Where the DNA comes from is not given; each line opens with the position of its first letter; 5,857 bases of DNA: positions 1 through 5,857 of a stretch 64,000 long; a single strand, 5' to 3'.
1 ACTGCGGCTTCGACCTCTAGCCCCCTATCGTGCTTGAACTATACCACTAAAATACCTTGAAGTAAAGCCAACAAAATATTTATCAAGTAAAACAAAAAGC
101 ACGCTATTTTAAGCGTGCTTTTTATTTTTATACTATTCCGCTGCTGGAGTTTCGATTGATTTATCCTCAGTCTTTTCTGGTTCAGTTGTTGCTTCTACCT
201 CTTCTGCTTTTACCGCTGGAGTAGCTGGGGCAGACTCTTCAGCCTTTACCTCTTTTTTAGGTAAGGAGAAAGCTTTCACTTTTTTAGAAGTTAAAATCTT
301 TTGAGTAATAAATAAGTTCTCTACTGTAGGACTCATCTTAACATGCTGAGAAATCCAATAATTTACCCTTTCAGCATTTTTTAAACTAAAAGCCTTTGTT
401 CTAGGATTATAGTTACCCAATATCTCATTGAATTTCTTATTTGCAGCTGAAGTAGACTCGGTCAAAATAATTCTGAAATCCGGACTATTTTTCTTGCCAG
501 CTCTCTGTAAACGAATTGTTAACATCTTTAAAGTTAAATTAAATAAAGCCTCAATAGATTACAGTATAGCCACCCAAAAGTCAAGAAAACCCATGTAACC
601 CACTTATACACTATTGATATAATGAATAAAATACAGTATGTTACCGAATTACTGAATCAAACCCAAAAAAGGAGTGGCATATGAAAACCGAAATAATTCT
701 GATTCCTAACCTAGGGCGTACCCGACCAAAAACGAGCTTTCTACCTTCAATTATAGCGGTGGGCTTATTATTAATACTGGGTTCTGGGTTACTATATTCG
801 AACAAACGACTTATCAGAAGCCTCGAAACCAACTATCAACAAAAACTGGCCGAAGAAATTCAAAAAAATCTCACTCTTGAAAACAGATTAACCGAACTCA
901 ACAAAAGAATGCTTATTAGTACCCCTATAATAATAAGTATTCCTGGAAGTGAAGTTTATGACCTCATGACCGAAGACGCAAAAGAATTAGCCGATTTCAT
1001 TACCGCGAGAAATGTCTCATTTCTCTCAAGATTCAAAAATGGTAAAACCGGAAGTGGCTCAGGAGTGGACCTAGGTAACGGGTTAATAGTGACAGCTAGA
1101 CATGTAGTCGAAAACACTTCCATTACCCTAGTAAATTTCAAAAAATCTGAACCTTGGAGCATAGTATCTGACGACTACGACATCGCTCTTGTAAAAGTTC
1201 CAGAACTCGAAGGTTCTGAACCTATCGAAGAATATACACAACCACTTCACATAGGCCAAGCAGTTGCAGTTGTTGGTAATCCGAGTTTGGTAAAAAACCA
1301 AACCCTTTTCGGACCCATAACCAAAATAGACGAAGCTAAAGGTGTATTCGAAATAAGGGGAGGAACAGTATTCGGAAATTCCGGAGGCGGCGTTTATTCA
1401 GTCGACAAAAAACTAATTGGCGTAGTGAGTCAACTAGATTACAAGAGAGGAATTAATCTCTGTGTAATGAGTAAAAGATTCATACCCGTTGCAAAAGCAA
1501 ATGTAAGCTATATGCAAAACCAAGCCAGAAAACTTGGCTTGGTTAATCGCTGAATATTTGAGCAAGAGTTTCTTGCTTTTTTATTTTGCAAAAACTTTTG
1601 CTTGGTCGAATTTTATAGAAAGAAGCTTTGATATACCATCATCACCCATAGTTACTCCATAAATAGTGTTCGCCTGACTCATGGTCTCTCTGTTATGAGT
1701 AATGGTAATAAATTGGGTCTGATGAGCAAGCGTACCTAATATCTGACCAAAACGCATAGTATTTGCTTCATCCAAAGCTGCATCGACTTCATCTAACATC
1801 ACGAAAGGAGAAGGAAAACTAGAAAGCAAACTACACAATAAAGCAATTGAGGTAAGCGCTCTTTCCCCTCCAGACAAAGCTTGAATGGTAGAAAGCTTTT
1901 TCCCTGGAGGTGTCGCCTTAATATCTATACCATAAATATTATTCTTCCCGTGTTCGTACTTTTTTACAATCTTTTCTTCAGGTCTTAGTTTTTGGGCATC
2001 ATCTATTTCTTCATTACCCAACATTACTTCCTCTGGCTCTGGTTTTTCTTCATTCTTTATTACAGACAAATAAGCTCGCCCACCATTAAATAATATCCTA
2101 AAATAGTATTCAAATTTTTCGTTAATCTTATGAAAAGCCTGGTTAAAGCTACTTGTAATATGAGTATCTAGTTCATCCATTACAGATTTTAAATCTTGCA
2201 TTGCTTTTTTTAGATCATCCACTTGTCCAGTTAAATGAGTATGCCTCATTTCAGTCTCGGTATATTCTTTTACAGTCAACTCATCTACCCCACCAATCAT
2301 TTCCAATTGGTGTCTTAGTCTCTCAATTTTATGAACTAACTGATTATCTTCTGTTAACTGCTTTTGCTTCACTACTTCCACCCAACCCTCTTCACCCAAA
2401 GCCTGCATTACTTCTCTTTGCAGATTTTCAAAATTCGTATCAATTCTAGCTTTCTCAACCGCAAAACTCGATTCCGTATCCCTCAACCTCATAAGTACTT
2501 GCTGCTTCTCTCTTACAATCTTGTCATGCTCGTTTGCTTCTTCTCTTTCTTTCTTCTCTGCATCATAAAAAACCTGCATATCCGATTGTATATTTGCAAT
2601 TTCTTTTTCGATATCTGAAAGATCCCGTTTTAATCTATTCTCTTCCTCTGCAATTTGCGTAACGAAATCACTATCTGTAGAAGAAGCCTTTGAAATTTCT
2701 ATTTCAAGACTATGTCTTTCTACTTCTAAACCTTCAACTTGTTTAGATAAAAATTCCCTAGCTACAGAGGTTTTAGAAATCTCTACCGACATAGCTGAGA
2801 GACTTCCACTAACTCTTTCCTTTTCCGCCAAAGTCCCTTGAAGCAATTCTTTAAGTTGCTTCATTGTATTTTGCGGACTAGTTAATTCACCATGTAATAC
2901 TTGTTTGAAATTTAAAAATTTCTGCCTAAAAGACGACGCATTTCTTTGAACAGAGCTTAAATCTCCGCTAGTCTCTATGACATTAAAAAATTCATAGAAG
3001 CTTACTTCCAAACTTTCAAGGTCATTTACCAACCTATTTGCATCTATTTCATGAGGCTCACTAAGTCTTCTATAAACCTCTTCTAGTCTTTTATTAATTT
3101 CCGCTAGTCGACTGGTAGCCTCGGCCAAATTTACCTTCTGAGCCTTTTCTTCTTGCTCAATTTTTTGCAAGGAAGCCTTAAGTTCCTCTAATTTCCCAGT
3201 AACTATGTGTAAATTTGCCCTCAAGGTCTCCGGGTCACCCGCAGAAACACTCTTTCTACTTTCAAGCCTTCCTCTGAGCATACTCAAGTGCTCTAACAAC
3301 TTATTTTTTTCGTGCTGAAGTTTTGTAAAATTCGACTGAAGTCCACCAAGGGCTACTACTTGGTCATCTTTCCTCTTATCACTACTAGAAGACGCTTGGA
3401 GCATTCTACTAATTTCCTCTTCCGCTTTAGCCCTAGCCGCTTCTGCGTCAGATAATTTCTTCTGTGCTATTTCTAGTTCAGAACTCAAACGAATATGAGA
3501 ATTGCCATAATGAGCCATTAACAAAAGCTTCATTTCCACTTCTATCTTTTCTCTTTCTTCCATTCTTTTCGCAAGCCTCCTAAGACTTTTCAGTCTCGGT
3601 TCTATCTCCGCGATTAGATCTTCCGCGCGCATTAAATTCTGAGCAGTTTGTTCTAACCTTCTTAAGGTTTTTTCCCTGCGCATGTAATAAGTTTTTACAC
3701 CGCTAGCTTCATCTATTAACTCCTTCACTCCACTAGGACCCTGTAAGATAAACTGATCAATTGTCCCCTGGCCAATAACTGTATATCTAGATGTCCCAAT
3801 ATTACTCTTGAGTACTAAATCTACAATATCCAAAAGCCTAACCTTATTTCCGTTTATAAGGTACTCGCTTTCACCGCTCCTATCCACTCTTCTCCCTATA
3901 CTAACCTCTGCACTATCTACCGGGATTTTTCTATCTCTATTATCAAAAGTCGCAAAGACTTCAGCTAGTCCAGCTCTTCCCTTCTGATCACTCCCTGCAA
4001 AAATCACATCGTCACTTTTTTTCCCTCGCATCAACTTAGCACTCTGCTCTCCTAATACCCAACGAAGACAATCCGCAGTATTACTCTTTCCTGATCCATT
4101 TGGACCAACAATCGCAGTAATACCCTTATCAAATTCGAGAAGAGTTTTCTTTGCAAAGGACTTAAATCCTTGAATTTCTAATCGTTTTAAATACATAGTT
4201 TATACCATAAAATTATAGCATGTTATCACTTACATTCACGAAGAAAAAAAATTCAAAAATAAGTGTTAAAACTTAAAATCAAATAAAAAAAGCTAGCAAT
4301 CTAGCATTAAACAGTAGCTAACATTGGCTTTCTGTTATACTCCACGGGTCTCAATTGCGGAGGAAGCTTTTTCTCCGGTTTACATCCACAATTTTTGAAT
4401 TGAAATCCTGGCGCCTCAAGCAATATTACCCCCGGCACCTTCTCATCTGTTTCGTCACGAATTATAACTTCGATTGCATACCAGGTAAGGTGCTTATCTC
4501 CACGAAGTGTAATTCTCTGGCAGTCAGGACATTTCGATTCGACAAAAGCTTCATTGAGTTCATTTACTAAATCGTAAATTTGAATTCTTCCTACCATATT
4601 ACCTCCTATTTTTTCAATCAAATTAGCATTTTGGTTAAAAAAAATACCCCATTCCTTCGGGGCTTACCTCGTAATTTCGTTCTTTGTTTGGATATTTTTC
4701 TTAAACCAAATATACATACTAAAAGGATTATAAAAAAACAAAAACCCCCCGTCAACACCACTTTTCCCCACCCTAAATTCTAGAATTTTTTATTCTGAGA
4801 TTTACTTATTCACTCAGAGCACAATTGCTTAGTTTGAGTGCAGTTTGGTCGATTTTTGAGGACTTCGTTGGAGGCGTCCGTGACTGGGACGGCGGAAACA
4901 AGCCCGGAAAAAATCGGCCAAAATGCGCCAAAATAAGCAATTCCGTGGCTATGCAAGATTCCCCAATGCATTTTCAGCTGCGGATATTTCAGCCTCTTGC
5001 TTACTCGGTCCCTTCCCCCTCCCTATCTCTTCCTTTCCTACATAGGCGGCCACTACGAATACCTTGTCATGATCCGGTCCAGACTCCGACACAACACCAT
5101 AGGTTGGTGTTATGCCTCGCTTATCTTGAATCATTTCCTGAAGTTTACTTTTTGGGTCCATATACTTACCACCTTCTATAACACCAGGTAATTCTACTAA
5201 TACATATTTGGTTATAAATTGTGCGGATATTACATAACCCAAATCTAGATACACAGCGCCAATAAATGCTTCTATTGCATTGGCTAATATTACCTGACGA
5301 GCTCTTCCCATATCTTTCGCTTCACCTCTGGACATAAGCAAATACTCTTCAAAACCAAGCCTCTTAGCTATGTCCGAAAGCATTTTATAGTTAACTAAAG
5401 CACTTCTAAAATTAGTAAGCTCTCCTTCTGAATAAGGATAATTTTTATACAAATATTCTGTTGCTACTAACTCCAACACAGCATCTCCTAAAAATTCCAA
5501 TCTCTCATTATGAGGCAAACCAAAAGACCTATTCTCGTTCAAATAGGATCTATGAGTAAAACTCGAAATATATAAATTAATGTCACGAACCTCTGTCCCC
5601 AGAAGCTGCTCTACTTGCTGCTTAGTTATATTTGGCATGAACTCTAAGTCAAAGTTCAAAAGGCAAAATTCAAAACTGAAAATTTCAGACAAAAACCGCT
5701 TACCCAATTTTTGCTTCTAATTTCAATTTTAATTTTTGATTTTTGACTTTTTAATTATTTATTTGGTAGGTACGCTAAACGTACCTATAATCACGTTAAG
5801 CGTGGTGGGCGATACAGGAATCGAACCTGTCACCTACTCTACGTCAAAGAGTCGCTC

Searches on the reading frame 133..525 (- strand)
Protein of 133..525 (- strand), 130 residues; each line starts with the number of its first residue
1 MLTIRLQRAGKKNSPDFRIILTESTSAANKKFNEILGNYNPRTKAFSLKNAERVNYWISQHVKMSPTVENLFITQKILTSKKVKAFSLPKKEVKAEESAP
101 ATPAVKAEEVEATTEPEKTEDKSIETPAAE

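Call 8: search_protein_families(library=pfam, proteins=[window:133-525:-], max_evalue=0.01)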
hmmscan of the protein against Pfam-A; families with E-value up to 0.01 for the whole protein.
window:133-525:- (130 aa): 1 family
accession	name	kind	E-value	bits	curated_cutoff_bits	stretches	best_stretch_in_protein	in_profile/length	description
PF00886.24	Ribosomal_S16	-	4.1e-11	43.1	27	1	8-60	1-57/62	Ribosomal protein S16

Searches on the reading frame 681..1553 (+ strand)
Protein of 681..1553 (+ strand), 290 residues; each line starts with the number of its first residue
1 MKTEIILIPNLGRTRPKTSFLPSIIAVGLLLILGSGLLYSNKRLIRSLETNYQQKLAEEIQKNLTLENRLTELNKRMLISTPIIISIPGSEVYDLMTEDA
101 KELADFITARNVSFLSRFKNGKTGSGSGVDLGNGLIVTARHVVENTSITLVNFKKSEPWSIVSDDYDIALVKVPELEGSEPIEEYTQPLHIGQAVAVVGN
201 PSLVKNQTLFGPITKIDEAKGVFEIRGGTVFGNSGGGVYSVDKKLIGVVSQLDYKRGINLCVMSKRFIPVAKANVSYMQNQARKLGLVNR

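Call 8: search_protein_families(library=pfam, proteins=[window:681-1553:+], max_evalue=0.01)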
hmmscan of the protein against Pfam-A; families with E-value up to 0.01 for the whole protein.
window:681-1553:+ (290 aa): 2 families
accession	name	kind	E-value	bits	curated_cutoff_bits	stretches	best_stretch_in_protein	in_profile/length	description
PF13365.12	Trypsin_2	-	2.4e-13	51.5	27.6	1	126-248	1-144/144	Trypsin-like peptidase domain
PF00089.32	Trypsin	-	1.9e-05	25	20.6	1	125-254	26-199/220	Trypsin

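Call 89: find_encoding_contigs(protein=window:681-1553:+, flank=10000, max_places=3)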
Protein window:681-1553:+ (290 aa): 7 contigs read that carry it; 3 places shown.
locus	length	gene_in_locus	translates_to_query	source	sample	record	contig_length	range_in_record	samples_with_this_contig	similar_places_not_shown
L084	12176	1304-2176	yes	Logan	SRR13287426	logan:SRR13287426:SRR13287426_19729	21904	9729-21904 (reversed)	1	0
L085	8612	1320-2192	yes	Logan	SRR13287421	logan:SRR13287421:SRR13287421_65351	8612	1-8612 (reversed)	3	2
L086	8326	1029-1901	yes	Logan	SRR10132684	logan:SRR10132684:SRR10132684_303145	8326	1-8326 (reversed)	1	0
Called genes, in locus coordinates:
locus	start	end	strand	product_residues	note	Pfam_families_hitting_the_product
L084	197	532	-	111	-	PF13083:KH_KhpA-B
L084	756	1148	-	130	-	PF00886:Ribosomal_S16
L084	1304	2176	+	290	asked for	PF00089:Trypsin (faint), PF13365:Trypsin_2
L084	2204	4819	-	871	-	PF02463:SMC_N, PF13175:AAA_15, PF13304:AAA_21 (weak), PF13476:AAA_23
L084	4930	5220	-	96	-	-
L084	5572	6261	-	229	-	PF22935:RM44_endonuclase (weak), PF14622:Ribonucleas_3_3, PF00636:Ribonuclease_3, PF00035:dsrm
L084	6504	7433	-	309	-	-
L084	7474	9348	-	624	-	PF06480:FtsH_ext (weak), PF00004:AAA, PF07728:AAA_5 (weak), PF17862:AAA_lid_3, PF01434:Peptidase_M41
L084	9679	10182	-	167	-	PF02517:Rce1-like (weak)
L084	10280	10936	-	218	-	PF18895:T4SS_pilin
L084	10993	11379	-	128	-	PF18895:T4SS_pilin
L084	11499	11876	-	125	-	PF18895:T4SS_pilin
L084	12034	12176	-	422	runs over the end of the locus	PF18895:T4SS_pilin (weak)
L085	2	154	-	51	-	?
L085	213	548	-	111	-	PF13083:KH_KhpA-B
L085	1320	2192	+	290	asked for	PF00089:Trypsin (faint), PF13365:Trypsin_2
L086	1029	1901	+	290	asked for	PF00089:Trypsin (faint), PF13365:Trypsin_2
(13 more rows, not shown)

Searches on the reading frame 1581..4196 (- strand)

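Call 7: search_protein_families(library=pfam, proteins=[window:1581-4196:-], max_evalue=0.01)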
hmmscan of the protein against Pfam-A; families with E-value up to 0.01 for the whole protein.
window:1581-4196:- (871 aa): 6 families
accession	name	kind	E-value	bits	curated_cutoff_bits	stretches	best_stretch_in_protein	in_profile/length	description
PF02463.25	SMC_N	-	5.2e-67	225.9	40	1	2-856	1-219/220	RecF/RecN/SMC N terminal domain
PF13476.12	AAA_23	-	4.4e-18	67.1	27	1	5-249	1-164/201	AAA domain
PF13175.12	AAA_15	-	1.9e-14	54.5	32.1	1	1-394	1-266/374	AAA ATPase domain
PF13304.12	AAA_21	-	3.7e-11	44.1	27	2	26-73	1-38/304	AAA domain, putative AbiEii toxin, Type IV TA system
PF13555.12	AAA_29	-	8e-05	22.7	27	1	3-48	1-46/61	P-loop containing region of AAA domain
PF17675.6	APG6_N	-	0.0053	17.6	45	1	283-399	11-124/132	Apg6 coiled-coil region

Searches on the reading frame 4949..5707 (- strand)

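Call 8: search_protein_families(library=pfam, proteins=[window:4949-5707:-], max_evalue=0.01)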
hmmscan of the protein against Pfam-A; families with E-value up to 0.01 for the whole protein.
window:4949-5707:- (252 aa): 4 families
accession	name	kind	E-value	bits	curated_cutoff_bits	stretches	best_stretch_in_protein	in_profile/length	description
PF14622.11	Ribonucleas_3_3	-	2e-34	118.9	35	1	43-171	2-126/128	Ribonuclease-III-like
PF00636.31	Ribonuclease_3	-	9.4e-25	87.8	27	1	68-157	1-102/102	Ribonuclease III domain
PF00035.32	dsrm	-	5.8e-19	68.9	23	1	185-250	1-65/66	Double-stranded RNA binding motif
PF22935.1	RM44_endonuclase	-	4e-06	27.4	27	1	49-151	26-138/139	Large ribosomal subunit protein mL44, endonuclease domain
